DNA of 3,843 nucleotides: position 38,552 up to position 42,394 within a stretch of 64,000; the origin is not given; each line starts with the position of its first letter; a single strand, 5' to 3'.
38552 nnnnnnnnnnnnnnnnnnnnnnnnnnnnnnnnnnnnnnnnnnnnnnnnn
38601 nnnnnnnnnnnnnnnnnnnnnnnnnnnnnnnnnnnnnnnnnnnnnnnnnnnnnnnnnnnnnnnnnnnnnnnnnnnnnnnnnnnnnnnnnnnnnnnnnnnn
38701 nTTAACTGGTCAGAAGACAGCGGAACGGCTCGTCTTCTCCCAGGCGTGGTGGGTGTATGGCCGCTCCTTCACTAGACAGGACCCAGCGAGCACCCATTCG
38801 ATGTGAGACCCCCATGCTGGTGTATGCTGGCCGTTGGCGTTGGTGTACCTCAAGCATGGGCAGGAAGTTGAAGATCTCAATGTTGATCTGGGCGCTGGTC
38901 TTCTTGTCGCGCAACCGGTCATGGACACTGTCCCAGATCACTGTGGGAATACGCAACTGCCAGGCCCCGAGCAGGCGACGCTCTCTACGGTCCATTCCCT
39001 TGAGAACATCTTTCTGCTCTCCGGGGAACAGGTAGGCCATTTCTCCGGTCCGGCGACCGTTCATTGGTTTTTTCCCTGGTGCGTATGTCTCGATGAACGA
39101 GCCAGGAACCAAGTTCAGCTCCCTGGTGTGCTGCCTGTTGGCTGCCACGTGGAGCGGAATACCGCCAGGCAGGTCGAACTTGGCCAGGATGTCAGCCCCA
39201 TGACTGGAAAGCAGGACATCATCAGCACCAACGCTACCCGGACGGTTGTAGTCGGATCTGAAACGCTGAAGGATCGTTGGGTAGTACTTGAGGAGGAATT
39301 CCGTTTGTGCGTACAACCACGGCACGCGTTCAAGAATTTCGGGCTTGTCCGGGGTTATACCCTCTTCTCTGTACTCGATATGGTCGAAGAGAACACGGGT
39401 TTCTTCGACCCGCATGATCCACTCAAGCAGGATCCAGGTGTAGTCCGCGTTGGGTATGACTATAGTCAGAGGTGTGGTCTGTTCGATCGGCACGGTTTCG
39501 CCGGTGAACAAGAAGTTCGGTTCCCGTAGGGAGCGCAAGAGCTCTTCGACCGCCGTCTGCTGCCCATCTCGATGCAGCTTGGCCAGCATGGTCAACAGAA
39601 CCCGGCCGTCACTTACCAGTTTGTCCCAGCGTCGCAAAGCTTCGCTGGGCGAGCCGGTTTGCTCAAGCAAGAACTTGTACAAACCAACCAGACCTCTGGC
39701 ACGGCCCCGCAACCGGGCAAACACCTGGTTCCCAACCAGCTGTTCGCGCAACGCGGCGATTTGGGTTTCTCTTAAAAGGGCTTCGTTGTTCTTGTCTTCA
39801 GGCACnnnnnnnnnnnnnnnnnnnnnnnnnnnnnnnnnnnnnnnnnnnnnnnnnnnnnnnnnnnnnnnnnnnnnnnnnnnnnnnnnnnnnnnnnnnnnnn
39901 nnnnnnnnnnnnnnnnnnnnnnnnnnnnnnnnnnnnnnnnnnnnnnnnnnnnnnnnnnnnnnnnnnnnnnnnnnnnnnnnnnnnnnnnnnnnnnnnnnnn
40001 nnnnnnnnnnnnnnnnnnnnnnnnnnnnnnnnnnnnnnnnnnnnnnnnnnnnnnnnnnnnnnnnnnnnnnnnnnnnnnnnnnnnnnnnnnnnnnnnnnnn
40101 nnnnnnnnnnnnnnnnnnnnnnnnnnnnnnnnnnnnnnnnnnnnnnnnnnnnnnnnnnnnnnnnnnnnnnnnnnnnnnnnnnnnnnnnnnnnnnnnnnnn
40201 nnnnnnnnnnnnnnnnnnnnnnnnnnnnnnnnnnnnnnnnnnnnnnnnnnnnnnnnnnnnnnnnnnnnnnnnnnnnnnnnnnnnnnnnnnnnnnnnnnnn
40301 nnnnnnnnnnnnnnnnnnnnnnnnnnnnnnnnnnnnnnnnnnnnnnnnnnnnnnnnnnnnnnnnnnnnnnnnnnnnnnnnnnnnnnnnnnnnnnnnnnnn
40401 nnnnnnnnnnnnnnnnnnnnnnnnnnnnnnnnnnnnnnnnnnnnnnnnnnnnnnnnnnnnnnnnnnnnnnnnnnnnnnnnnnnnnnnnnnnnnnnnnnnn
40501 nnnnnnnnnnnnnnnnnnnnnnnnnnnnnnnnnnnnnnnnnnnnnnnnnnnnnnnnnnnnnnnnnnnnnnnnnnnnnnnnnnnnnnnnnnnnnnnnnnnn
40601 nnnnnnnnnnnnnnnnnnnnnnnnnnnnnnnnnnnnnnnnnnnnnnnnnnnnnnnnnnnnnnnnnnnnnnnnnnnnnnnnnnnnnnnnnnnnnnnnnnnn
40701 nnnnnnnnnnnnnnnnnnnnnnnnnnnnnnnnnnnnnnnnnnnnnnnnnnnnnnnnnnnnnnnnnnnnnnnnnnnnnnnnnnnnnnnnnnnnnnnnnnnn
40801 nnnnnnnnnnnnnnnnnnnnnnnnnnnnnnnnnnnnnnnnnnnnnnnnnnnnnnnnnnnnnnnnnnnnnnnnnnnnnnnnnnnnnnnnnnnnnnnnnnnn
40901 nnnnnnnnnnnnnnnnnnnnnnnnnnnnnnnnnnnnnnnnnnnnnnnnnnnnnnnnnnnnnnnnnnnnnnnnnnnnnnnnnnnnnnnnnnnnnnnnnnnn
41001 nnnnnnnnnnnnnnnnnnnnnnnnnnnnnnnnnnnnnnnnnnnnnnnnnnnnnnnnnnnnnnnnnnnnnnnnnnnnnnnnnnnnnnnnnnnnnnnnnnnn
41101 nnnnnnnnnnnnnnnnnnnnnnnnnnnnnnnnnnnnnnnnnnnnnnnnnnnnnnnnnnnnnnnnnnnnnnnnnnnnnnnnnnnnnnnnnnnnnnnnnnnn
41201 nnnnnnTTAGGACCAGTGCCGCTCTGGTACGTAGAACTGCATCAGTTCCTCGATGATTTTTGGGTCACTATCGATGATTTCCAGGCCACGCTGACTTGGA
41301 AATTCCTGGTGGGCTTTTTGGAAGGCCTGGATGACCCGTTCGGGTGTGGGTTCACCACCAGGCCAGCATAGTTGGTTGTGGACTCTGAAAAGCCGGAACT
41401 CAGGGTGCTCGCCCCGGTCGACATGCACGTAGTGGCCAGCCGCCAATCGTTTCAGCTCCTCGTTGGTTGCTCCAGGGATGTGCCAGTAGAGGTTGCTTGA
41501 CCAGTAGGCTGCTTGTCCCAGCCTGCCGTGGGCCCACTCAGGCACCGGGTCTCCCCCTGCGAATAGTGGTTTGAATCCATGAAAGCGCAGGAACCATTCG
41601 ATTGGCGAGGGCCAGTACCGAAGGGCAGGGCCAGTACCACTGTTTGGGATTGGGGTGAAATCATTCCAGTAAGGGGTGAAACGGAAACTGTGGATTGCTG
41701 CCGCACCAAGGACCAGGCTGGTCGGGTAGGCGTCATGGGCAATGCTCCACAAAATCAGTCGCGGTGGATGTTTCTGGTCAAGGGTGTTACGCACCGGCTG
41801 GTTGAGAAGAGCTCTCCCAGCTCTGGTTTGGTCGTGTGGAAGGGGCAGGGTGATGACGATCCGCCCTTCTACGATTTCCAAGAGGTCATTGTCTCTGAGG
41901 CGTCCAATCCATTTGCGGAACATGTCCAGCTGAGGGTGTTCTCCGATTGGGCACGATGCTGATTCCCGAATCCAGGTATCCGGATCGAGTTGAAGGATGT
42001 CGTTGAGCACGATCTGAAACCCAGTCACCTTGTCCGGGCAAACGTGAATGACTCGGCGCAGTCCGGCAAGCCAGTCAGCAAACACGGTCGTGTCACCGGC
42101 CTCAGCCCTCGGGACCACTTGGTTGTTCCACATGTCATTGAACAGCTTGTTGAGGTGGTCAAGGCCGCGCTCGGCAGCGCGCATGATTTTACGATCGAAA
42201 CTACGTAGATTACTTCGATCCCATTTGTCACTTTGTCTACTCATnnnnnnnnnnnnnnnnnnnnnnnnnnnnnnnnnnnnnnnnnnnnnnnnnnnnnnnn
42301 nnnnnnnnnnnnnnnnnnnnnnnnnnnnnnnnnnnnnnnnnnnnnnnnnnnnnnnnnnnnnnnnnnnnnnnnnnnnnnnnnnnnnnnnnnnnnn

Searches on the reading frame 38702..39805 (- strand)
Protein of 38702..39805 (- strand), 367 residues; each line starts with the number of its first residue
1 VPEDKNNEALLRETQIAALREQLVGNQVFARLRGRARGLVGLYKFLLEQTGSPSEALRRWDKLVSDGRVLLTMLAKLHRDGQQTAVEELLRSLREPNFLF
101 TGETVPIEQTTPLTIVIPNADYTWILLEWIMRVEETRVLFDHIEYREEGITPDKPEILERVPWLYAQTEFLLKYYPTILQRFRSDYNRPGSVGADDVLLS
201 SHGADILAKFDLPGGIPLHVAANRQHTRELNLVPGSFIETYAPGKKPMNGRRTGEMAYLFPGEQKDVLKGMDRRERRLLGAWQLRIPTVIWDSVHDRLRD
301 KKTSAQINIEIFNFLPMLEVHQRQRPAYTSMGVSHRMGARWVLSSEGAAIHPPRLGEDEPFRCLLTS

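Call 9: search_protein_families(library=pfam, proteins=[window:38702-39805:-])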
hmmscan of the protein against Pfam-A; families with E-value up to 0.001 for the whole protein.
window:38702-39805:- (367 aa): 0 families

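Call 17: search_protein_families(library=padloc, proteins=[window:38702-39805:-], max_evalue=0.01)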
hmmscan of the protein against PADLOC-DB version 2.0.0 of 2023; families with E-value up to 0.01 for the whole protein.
window:38702-39805:- (367 aa): 0 families

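Call 18: search_protein_families(library=ncbifam, proteins=[window:38702-39805:-], max_evalue=0.01)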
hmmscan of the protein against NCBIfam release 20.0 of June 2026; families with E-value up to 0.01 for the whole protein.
window:38702-39805:- (367 aa): 0 families

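Call 35: find_homologous_proteins(query=window:38702-39805:-)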
Query window:38702-39805:- (367 aa): 2 proteins with E <= 0.001 among 8000 candidates.
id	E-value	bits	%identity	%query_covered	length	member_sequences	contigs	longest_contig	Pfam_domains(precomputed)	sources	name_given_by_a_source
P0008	7.9e-247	836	100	100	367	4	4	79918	-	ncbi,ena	-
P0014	6.7e-63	231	38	100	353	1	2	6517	-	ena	-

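Call 37: find_encoding_contigs(protein=P0014, flank=10000)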
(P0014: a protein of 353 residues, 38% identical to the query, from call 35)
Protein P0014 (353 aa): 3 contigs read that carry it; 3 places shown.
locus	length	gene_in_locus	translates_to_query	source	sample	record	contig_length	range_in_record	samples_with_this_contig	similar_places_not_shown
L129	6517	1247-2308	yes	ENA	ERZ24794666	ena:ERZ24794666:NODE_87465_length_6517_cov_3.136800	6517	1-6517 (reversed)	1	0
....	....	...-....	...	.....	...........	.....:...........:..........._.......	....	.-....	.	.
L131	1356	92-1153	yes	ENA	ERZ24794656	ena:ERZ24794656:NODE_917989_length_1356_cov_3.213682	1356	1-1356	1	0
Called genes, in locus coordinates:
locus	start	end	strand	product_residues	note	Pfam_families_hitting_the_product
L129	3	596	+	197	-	?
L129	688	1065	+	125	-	-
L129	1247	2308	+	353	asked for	-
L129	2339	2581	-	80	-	-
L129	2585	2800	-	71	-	-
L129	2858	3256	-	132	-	-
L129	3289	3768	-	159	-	PF00472:RF-1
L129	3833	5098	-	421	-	PF01476:LysM (weak), PF23473:LysM3_LYK4_5 (faint), PF01476:LysM (weak), PF01551:Peptidase_M23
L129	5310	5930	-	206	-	PF01351:RNase_HII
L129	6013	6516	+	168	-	?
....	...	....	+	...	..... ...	-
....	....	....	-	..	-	?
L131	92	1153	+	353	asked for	-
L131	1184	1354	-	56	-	?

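Call 64: search_protein_families(library=ncbifam, proteins=[L129:688-1065:+], max_evalue=0.001)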
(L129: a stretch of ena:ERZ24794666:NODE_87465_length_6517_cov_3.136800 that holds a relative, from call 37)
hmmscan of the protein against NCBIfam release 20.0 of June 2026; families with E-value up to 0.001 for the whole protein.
L129:688-1065:+ (125 aa): 0 families

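Call 76: predict_structure(alignment_id=A3)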
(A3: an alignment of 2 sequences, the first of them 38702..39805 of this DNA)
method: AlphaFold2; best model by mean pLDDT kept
length: 367 residues; sequences in the alignment: 2
mean_pLDDT: 43.3   pTM: 0.35
mean pLDDT of the five models: 43.3, 38.6, 36.3, 36.1, 36.1
residues with pLDDT >= 90: 0; 70-90: 2; 50-70: 124; < 50: 241
segments of 3 or more residues with pLDDT < 50: 1-39, 61-78, 90-114, 188-192, 210-215, 221-255, 260-367
pLDDT, mean of each block of 10 residues (from residue 1): 44 41 32 39 57 53 43 49 51 35 27 49 59 55 56 54 62 67 57 55 58 49 43 40 33 48 38 38 33 34 37 32 29 24 26 26 24
secondary structure, 60 per line:
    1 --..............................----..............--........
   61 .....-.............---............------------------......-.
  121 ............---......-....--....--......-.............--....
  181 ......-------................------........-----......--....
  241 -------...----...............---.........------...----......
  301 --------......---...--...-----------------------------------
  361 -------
elements in order: H3-32 H37-50 H53-65 H67-79 H83-94 E113-118 H120-132 H136-141 E143-146 E149-152 H155-160 H162-174 H177-186 H194-209 E216-223 E229-234 H237-240 E255-261 H262-269 H273-281 E288-290 H295-300 E309-314 E318-320 E323-325

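Call 92: search_protein_representatives(alignment_id=A3)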
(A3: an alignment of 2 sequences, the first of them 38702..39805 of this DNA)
Query: 2 sequences, 371 profile positions. Proteins with E-value up to 0.001 (for the whole library): 251; up to 1e-10: 210; up to 1e-30: 48. The best 150 are listed.
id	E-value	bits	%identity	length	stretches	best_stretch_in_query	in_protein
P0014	5.0e-202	686.8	-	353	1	1-371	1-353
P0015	6.2e-102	357.4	-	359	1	1-370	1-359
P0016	1.1e-52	195.4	-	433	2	1-173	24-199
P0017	9.1e-50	185.8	-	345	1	12-370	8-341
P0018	9.5e-49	182.4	-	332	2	1-184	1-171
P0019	4.1e-47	177.0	-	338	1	10-360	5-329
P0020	7.3e-47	176.2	-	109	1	1-96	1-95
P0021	3.5e-44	167.4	-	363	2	1-129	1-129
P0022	6.7e-44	166.5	-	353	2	10-215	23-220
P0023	1.2e-43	165.6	-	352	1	10-345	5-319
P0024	1.2e-43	165.6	-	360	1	2-343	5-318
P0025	3.2e-43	164.2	-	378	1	2-350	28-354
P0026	1.7e-42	161.8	-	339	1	9-344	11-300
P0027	1.5e-41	158.7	-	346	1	10-344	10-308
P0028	5.3e-39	150.3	-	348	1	10-344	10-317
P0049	1.5e-32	129.2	-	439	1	10-345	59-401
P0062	1.2e-30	122.9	-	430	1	8-292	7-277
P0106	2.3e-25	105.5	-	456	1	22-347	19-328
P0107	2.5e-25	105.3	-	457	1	13-343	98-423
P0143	9.6e-21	90.3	-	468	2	24-140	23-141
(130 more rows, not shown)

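Call 93: find_encoding_contigs(protein=P0015, flank=6000, max_places=4)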
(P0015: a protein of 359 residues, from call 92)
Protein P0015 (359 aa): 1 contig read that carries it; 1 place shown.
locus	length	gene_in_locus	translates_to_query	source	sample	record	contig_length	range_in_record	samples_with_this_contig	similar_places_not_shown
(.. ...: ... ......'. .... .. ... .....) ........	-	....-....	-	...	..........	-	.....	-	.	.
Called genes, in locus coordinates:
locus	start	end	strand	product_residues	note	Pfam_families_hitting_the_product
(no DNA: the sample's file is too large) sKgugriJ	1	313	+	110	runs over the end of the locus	PF01258:zf-dskA_traR (weak)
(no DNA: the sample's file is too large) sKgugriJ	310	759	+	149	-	PF01252:Peptidase_A8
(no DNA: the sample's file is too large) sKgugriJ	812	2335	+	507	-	PF05362:Lon_C (weak), PF13541:ChlI, PF00158:Sigma54_activat (weak), PF01078:Mg_chelatase, PF07728:AAA_5 (weak), PF00493:MCM (weak), PF13335:Mg_chelatase_C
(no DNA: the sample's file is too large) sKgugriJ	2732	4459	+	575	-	PF00664:ABC_membrane, PF00005:ABC_tran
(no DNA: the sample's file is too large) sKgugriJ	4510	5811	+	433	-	-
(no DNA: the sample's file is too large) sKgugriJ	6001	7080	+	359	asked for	-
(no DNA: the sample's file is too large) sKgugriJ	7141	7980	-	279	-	-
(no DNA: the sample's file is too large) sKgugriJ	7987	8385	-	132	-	-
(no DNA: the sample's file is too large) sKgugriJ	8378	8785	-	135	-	PF00472:RF-1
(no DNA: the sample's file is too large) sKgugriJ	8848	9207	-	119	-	?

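Call 94: search_protein_families(library=pfam, proteins=[P0015, P0016, P0017, P0019, P0025, P0049, P0062, P0106, P0107, P0143], max_evalue=0.01)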
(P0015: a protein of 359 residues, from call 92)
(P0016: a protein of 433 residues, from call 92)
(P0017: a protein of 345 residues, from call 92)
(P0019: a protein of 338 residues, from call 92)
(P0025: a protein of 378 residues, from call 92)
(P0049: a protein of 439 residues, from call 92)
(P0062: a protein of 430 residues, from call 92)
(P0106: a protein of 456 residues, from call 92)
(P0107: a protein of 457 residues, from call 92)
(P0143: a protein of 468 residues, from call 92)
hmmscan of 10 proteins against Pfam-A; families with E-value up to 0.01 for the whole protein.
P0015 (359 aa): 0 families

P0016 (433 aa): 1 family
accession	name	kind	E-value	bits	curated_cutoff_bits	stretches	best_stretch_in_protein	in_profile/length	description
PF23459.1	S1_RRP5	-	0.0074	17.3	27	0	116-151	35-70/72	RRP5 S1 domain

P0017 (345 aa): 0 families

P0019 (338 aa): 0 families

P0025 (378 aa): 0 families

P0049 (439 aa): 0 families

P0062 (430 aa): 0 families

P0106 (456 aa): 0 families

P0107 (457 aa): 0 families

P0143 (468 aa): 0 families

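Call 98: search_solved_structures(query=A7, max_evalue=1)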
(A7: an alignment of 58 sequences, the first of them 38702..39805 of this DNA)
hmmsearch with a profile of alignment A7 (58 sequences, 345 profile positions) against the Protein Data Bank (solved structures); distinct sequences matched with E-value up to 1: 0.

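Call 99: find_encoding_contigs(protein=P0017, flank=4000, max_places=3)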
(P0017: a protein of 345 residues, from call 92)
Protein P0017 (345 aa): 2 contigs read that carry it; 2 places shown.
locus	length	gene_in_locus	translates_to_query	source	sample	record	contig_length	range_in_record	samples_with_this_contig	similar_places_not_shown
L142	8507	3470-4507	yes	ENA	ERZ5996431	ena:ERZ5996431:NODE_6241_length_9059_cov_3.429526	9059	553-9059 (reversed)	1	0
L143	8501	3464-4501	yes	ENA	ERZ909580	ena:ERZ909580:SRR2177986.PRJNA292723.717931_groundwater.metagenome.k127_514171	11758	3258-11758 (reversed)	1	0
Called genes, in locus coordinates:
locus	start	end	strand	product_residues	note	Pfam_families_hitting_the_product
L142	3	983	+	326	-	?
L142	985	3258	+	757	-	PF01751:Toprim, PF01131:Topoisom_bac, PF01396:Zn_ribbon_Top1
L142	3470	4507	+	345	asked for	-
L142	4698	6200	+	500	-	PF13328:HD_4, PF01966:HD, PF04607:RelA_SpoT, PF02824:TGS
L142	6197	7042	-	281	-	PF02195:ParB_N, PF17762:HTH_ParB, PF23552:ParB_C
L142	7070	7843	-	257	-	PF00142:Fer4_NifH, PF01656:CbiA, PF02374:ArsA_ATPase (weak), PF06564:CBP_BcsQ, PF09140:MipZ (weak), PF10609:ParA, PF13614:AAA_31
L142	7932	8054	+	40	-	-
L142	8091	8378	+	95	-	PF01909:NTP_transf_2, PF18765:Polbeta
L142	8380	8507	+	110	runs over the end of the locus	PF01934:HepT-like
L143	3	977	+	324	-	?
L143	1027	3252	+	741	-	PF01751:Toprim, PF01131:Topoisom_bac, PF01396:Zn_ribbon_Top1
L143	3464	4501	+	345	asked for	-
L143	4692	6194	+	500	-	PF13328:HD_4, PF01966:HD, PF04607:RelA_SpoT, PF02824:TGS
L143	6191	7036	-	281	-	PF02195:ParB_N, PF17762:HTH_ParB, PF23552:ParB_C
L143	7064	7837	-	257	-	PF00142:Fer4_NifH, PF01656:CbiA, PF02374:ArsA_ATPase (weak), PF06564:CBP_BcsQ, PF09140:MipZ (weak), PF10609:ParA, PF13614:AAA_31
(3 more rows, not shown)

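Call 100: find_encoding_contigs(protein=P0019, flank=4000, max_places=3)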
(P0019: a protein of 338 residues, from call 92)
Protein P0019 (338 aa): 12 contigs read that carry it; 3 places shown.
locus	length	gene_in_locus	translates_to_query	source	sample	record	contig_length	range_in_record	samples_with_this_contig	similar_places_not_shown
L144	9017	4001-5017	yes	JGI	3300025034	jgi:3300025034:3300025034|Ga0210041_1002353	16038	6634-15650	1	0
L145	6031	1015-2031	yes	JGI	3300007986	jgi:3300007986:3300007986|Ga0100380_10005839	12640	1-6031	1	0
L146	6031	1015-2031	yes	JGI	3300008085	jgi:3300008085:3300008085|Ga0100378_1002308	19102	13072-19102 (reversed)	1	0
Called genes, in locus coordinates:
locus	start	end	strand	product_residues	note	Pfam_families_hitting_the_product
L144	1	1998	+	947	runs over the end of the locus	PF07517:SecA_DEAD, PF01043:SecA_PP_bind, PF21090:P-loop_SecA, PF07516:SecA_SW, PF02810:SEC-C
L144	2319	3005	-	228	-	-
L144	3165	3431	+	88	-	-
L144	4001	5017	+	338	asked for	-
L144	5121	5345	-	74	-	PF09413:DUF2007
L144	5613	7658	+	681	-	PF21760:SecD_1st, PF00639:Rotamase, PF13616:Rotamase_3, PF00639:Rotamase, PF13145:Rotamase_2, PF22599:SecDF_P1_head, PF00873:ACR_tran, PF02355:SecD_SecF_C, +1 more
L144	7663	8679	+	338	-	PF07549:Sec_GG, PF02355:SecD_SecF_C, PF08636:Pkr1 (weak)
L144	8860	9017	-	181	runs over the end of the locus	?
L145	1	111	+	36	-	?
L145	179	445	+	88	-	-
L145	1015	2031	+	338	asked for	-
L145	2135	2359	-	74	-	PF09413:DUF2007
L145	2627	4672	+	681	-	PF21760:SecD_1st, PF00639:Rotamase, PF13616:Rotamase_3, PF00639:Rotamase, PF13145:Rotamase_2, PF22599:SecDF_P1_head, PF00873:ACR_tran, PF02355:SecD_SecF_C, +1 more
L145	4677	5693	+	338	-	PF07549:Sec_GG, PF02355:SecD_SecF_C, PF08636:Pkr1 (weak)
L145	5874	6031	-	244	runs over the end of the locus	-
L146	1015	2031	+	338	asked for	-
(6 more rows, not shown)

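Call 103: find_encoding_contigs(protein=P0024, flank=3000, max_places=3)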
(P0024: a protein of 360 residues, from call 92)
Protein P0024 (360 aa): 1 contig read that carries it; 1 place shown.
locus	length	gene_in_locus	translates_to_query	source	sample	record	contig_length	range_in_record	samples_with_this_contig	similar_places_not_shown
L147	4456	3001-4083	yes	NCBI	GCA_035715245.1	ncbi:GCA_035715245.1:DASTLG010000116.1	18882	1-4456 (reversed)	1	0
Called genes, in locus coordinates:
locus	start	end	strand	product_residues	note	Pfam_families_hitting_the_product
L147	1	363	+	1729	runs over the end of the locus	-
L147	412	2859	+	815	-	PF07719:TPR_2 (faint), PF13428:TPR_14 (faint), PF13181:TPR_8 (faint), PF13371:TPR_9 (faint), PF13414:TPR_11 (faint), PF25063:ARM_TT21_C (weak), PF23914:TPR_CcmH_CycH (weak), PF13432:TPR_16 (weak), +4 more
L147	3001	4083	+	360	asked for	-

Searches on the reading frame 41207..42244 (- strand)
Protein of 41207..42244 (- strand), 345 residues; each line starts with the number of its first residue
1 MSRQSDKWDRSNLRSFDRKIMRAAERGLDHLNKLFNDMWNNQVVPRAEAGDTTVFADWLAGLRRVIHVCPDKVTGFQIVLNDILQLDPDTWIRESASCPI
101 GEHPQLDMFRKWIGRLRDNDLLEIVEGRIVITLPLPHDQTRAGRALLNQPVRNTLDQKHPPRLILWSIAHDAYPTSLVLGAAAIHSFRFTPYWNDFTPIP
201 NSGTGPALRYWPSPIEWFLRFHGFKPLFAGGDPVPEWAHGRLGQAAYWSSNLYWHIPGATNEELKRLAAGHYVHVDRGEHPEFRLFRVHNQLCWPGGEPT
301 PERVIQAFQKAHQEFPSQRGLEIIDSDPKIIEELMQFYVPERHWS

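Call 9: search_protein_families(library=pfam, proteins=[window:41207-42244:-])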
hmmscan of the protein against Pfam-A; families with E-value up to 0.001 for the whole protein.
window:41207-42244:- (345 aa): 0 families

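Call 17: search_protein_families(library=padloc, proteins=[window:41207-42244:-], max_evalue=0.01)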
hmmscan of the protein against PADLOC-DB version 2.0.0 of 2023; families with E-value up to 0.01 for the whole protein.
window:41207-42244:- (345 aa): 0 families

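Call 18: search_protein_families(library=ncbifam, proteins=[window:41207-42244:-], max_evalue=0.01)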
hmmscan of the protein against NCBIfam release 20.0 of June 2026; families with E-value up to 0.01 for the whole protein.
window:41207-42244:- (345 aa): 0 families

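Call 31: list_cluster_members(proteins=[P0001, window:41207-42244:-, window:38702-39805:-, window:24165-25454:-])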
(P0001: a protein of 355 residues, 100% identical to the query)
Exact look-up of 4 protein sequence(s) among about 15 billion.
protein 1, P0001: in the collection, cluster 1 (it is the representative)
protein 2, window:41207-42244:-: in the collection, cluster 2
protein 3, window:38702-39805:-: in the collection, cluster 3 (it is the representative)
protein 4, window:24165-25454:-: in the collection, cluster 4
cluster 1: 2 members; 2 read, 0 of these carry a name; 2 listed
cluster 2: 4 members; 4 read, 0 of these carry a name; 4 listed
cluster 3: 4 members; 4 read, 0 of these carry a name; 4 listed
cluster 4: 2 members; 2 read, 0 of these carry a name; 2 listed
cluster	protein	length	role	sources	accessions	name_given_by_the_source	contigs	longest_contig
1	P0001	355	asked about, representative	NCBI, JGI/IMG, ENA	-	-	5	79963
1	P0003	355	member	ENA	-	-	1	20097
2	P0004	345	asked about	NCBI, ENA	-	-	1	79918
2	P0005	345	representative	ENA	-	-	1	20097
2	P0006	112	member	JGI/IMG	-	-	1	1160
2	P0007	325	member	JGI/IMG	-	-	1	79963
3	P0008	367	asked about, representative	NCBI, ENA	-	-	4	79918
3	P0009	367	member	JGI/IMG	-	-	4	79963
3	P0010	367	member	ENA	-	-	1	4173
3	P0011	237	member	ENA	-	-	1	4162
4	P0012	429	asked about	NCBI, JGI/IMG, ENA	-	-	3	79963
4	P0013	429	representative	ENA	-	-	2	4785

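Call 36: find_homologous_proteins(query=window:41207-42244:-)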
Query window:41207-42244:- (345 aa): 1 proteins with E <= 0.001 among 4136 candidates.
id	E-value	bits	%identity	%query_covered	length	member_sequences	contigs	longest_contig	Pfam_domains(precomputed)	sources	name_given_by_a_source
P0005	1.4e-242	822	100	100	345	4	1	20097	-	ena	-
